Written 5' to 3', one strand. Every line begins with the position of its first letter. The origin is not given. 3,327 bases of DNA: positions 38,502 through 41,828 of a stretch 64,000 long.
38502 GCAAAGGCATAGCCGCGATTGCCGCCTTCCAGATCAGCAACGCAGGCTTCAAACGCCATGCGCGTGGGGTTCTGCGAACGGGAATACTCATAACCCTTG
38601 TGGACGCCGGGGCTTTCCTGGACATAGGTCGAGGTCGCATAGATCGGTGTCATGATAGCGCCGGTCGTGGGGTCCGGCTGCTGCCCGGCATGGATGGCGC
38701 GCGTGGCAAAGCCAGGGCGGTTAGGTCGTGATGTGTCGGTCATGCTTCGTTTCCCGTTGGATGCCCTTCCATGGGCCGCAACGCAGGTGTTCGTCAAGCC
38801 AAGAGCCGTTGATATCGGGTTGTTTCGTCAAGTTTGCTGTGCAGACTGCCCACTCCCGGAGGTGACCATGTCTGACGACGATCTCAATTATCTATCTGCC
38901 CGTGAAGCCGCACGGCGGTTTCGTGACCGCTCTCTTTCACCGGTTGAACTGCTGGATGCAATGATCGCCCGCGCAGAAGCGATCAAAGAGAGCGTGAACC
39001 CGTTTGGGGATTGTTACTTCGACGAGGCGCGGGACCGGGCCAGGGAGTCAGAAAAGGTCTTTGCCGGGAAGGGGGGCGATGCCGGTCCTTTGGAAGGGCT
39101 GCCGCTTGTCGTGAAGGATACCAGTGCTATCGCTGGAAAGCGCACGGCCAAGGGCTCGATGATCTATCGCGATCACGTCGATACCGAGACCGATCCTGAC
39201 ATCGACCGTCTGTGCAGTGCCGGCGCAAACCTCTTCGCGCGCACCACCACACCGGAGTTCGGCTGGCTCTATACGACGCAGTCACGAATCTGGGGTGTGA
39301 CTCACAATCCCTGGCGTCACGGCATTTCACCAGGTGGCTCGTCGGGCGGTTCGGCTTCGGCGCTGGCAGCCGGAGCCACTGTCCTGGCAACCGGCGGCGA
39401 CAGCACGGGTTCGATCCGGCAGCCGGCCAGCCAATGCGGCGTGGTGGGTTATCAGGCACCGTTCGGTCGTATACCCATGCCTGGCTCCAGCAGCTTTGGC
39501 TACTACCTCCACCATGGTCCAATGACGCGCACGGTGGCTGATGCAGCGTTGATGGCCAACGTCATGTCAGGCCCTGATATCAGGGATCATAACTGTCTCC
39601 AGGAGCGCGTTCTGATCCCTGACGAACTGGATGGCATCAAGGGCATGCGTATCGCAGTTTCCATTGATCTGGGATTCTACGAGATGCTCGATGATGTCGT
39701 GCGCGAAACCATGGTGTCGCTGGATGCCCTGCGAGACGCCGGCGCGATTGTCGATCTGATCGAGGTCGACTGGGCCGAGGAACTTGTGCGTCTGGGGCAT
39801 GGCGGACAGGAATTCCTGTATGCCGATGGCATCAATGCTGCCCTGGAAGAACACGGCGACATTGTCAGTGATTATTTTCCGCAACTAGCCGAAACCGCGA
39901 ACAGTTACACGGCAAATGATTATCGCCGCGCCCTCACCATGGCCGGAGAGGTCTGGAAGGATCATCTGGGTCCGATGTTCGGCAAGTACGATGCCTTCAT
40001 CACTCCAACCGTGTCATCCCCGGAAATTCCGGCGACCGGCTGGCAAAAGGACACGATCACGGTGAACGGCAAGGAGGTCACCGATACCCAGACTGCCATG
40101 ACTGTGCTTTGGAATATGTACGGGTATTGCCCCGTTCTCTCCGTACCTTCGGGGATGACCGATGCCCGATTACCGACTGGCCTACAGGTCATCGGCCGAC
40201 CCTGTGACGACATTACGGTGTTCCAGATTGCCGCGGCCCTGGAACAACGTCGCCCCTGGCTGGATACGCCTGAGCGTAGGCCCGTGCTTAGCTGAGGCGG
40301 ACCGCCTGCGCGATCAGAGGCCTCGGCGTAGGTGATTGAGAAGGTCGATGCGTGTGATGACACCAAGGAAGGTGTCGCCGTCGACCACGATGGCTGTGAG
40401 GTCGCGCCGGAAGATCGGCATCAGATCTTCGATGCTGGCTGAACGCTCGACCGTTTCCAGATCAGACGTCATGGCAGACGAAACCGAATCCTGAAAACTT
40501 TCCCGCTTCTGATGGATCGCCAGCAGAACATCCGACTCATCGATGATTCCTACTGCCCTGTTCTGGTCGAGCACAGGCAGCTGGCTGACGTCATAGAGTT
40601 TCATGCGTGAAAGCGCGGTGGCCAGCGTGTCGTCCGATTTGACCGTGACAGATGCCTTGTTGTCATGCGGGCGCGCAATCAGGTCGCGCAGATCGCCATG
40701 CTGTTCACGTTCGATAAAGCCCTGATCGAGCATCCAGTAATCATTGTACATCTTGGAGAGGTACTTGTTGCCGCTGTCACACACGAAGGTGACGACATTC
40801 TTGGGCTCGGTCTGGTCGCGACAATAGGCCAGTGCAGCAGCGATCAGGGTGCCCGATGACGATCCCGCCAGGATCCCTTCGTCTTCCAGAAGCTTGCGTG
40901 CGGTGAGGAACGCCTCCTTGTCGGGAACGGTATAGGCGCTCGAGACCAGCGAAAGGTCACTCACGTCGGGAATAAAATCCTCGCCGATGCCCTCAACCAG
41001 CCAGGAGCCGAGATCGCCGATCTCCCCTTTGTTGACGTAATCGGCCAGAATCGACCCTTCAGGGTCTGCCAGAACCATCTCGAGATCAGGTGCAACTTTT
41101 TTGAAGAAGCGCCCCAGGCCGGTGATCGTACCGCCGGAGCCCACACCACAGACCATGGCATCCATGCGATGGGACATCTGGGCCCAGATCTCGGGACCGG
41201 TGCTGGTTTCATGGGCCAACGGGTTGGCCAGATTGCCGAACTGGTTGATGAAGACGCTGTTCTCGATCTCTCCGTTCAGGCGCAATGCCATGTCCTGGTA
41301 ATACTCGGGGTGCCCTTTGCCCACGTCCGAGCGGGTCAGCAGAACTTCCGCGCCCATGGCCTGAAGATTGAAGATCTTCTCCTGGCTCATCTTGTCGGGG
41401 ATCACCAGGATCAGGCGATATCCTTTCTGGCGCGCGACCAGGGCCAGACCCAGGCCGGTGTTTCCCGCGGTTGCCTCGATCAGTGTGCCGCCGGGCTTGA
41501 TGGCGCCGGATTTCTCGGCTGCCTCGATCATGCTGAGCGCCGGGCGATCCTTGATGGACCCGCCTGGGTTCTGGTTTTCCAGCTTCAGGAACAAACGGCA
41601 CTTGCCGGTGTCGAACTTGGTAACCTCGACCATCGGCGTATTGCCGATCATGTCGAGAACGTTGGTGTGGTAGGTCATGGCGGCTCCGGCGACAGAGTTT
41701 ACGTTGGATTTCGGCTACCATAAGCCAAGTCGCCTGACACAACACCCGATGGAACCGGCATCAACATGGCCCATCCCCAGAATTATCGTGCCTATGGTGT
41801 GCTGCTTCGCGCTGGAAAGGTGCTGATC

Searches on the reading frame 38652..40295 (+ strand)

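Call 55: search_protein_families(library=pfam, proteins=[window:38652-40295:+], max_evalue=0.000001)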
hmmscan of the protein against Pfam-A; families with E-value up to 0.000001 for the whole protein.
window:38652-40295:+ (547 aa): 1 family
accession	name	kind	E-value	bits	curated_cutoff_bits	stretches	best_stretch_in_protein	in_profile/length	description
PF01425.27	Amidase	-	1e-73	249.3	27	1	99-523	1-444/445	Amidase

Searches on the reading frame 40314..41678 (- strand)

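Call 55: search_protein_families(library=pfam, proteins=[window:40314-41678:-], max_evalue=0.000001)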
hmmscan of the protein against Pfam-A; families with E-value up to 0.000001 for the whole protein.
window:40314-41678:- (454 aa): 2 families
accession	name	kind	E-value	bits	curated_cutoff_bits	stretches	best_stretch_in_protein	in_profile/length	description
PF00291.31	PALP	-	1.4e-70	238.4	35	1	8-301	2-295/295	Pyridoxal-phosphate dependent enzyme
PF00571.33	CBS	-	6.7e-20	71.6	24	2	343-389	9-56/57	CBS domain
